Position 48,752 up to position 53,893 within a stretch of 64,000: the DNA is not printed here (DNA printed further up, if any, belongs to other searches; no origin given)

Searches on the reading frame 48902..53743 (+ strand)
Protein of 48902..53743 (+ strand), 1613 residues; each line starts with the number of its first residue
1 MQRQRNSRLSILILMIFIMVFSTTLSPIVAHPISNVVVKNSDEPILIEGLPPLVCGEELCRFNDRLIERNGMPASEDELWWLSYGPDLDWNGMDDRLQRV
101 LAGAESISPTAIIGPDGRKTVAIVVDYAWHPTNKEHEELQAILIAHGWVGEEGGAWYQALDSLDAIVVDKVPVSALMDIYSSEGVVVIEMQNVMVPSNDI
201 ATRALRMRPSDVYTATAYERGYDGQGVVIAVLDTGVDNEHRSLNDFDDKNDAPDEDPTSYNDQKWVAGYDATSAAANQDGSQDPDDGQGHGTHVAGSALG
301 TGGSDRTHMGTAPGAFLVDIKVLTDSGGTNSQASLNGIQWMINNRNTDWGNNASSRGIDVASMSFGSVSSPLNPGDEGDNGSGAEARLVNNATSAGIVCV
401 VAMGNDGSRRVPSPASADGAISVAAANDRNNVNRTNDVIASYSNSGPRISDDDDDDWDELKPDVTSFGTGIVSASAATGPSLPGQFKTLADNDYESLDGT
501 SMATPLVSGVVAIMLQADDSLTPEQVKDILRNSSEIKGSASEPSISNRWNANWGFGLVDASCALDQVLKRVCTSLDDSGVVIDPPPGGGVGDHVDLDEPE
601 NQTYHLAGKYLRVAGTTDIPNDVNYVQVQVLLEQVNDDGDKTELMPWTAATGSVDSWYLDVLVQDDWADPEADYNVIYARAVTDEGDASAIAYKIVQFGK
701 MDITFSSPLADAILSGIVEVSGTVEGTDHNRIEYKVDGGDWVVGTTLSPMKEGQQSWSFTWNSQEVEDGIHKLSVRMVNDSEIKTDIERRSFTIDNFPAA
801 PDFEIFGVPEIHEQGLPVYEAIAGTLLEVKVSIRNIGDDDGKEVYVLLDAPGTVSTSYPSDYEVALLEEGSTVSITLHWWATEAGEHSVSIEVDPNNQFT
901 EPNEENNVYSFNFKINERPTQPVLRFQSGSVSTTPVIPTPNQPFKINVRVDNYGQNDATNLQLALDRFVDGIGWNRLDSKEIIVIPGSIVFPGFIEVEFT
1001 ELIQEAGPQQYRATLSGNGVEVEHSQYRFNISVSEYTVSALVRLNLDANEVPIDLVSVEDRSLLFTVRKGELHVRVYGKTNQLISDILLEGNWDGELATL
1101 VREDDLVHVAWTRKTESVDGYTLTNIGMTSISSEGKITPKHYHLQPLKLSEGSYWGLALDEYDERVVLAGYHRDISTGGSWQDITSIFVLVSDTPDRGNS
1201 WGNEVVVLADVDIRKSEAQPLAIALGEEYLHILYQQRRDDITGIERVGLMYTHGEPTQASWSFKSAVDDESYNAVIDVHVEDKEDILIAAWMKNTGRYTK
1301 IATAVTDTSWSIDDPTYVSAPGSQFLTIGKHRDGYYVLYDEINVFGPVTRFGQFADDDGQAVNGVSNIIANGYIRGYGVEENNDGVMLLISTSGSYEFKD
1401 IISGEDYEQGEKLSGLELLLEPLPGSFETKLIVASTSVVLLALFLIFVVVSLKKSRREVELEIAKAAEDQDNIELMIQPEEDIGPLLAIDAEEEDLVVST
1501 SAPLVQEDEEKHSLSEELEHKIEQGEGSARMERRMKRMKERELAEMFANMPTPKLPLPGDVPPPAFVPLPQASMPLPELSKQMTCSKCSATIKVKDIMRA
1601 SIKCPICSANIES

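Call 13: search_protein_families(library=pfam, proteins=[window:48902-53743:+], max_evalue=0.0001)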
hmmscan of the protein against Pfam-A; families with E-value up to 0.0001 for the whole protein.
window:48902-53743:+ (1613 aa): 3 families
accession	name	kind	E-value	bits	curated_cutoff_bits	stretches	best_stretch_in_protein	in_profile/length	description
PF00082.27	Peptidase_S8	-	1.4e-46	159.5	21.8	1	224-539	1-274/288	Subtilase family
PF07705.17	CARDB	-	4.7e-17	62.5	22.7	1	801-910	2-100/101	CARDB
PF17957.7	Big_7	-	4e-05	24.6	24.1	0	703-775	3-70/70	Bacterial Ig domain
